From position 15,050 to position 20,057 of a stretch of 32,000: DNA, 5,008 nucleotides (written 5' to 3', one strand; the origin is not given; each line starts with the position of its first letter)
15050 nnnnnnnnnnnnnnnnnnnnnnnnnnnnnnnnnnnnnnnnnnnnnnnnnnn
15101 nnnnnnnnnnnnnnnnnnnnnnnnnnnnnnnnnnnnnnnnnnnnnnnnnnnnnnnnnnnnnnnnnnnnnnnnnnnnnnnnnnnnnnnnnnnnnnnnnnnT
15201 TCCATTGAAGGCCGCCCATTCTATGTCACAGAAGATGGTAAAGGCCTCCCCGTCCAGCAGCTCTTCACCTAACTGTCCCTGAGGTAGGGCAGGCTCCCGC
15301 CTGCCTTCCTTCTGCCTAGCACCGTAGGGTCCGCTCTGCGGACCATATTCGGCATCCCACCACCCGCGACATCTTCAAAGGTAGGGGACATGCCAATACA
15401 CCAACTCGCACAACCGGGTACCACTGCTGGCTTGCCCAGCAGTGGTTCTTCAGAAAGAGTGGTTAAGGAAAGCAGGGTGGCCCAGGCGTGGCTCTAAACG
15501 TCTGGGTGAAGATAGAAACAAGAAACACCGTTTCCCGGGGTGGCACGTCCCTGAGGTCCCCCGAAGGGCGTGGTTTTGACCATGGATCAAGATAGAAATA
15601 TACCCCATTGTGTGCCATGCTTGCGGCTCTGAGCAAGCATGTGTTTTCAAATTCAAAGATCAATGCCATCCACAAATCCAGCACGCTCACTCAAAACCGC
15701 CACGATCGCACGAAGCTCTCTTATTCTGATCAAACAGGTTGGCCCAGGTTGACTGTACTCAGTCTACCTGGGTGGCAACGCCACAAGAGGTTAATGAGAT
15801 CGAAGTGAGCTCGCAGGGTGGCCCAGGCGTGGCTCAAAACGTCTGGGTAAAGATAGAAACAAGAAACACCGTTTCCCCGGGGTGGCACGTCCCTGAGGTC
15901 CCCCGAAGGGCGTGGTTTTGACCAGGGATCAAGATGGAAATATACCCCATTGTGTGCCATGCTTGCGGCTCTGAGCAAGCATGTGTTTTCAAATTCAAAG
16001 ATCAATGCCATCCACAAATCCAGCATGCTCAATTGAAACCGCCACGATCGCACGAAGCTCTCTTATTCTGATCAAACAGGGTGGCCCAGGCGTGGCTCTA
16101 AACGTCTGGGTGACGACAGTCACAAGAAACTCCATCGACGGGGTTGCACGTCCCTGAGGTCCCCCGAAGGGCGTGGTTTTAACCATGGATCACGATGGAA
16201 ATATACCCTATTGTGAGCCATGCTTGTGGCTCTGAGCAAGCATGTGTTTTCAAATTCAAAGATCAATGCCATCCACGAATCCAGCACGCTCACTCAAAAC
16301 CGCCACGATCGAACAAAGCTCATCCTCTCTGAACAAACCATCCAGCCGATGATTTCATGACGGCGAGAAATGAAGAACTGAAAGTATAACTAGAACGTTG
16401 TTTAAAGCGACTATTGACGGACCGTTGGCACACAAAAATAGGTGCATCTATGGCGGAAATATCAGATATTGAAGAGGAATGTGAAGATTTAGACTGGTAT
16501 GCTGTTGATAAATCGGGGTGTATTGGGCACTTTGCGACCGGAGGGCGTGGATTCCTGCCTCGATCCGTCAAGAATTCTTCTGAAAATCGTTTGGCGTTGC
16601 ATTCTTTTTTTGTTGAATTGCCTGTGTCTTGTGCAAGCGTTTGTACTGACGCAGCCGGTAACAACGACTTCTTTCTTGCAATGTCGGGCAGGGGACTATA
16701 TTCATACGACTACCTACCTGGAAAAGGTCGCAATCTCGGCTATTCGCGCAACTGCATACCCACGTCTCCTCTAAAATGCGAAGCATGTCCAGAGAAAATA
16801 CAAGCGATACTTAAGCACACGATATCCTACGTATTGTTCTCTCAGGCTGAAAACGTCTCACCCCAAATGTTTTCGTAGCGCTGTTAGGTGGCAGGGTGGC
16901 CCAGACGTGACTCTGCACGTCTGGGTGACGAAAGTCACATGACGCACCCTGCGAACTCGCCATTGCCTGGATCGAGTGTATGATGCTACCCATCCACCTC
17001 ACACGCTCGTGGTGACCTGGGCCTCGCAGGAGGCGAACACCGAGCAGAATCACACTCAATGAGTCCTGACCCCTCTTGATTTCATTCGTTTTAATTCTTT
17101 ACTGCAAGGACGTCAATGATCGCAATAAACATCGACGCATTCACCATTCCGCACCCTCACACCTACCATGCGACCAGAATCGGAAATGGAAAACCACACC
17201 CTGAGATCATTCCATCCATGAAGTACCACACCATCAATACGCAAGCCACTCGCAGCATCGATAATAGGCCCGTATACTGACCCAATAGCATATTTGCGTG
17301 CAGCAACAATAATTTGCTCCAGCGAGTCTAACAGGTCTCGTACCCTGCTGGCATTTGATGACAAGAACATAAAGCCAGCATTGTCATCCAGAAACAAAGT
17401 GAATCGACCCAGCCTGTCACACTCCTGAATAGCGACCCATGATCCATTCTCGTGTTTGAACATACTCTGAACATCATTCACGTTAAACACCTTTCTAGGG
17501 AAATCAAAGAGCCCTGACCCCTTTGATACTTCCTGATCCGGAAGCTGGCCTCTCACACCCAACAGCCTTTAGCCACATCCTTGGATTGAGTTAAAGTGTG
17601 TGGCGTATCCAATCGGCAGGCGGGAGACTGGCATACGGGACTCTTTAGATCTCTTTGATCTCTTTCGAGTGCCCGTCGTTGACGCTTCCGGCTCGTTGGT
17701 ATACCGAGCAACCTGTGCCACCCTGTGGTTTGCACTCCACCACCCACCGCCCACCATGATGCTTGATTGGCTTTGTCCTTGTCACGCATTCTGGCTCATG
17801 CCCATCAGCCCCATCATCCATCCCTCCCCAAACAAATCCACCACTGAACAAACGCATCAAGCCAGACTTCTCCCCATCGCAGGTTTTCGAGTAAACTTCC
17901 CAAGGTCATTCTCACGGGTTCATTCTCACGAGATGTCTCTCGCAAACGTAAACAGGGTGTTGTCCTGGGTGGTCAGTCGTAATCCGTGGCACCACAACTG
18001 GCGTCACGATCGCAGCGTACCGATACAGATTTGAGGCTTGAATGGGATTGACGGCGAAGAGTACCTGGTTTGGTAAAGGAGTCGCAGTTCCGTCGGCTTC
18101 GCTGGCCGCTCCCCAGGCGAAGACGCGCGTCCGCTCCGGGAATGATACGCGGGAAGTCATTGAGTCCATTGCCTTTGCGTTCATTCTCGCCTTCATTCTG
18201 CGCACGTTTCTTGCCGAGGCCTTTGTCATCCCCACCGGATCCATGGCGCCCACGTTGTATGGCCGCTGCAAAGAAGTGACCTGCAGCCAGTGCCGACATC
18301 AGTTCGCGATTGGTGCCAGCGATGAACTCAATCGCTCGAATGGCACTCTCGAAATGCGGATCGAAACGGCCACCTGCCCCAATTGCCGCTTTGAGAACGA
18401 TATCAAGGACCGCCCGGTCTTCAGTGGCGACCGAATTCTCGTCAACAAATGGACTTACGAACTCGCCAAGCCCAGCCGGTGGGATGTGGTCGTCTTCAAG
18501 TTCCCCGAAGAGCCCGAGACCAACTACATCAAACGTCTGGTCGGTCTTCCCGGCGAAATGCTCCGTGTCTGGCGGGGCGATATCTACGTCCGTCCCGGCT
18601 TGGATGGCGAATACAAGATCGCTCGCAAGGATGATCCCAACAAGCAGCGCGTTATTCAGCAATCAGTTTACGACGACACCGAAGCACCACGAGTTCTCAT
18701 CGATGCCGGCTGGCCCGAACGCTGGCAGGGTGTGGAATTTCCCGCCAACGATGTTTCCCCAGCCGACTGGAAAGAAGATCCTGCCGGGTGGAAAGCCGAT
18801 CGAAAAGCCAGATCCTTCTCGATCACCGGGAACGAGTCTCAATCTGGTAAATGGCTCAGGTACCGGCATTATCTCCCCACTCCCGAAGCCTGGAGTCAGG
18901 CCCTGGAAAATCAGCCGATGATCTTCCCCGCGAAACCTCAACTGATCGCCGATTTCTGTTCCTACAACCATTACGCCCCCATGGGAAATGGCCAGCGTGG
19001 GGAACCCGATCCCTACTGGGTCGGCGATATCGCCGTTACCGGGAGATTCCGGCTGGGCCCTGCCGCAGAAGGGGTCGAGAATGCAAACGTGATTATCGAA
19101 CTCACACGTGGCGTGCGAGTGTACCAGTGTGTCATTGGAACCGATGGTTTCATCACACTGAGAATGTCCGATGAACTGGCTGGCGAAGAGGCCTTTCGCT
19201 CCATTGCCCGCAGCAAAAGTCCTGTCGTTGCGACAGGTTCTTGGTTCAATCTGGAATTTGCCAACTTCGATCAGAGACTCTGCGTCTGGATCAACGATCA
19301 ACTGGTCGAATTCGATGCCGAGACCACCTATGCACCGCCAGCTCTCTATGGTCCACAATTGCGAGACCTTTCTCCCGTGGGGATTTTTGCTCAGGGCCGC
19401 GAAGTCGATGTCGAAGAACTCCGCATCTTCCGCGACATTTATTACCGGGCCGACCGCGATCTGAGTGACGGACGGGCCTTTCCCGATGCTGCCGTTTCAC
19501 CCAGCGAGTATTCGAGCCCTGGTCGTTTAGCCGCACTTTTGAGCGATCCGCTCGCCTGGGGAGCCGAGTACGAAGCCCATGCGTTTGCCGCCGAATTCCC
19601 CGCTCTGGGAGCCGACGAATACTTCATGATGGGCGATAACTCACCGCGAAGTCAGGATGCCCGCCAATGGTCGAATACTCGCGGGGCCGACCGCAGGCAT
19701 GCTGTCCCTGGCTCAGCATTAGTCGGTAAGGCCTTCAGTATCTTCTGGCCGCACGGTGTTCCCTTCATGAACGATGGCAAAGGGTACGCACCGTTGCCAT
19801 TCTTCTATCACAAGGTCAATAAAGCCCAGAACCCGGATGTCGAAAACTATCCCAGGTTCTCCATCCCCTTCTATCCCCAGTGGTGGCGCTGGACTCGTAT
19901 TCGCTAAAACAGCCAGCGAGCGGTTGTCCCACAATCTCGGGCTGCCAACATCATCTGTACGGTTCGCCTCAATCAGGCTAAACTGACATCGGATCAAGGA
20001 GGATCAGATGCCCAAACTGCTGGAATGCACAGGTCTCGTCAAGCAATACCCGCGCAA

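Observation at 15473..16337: Three head-to-tail non-coding units of about 262 bp whose hairpins keep pairing through wobble and compensatory changes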

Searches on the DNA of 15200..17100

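Call 8: search_rna_families(source=window, start=15200, end=17100, threshold=evalue, max_evalue=10)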
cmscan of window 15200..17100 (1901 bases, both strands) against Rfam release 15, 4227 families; matches with E-value up to 10: 5.
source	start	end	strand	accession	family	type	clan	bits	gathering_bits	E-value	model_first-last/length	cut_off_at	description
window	15610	15684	-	RF03567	MIR8024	Gene; miRNA;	-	19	57.3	2.1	1-86/86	no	MIR8024 microRNA precursor family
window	15612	15711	-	RF03777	MIR533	Gene; miRNA;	-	18.7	80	0.97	1-125/125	no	MIR533 microRNA precursor family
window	16229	16279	-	RF00202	snoR66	Gene; snRNA; snoRNA; CD-box;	-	18.6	43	1.4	1-76/76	no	Small nucleolar RNA R66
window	15418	15448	+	RF02254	mir-35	Gene; miRNA;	CL00088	17.4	70.2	7.2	1-72/72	no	mir-35 microRNA precursor family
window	15282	15396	+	RF02603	BASRCII26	Gene; sRNA;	-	13.8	218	1.8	1-190/190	no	Brucella sRNA CII26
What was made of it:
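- On Rfam RNA families: In 15200-17100 there are only chance-level miRNA and snoRNA hits, E about 1-7 (call 8).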

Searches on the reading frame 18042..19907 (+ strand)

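Call 10: search_protein_families(library=pfam, proteins=[window:18042-19907:+])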
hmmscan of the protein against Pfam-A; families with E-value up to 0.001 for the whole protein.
window:18042-19907:+ (621 aa): 2 families
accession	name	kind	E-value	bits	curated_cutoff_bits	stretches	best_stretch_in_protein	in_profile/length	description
PF10502.14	Peptidase_S26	-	3.1e-30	105.8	22.9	3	127-199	38-107/168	Signal peptidase, peptidase S26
PF22191.2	IBR_1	-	0.00028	21.2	27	0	74-90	17-33/47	IBR domain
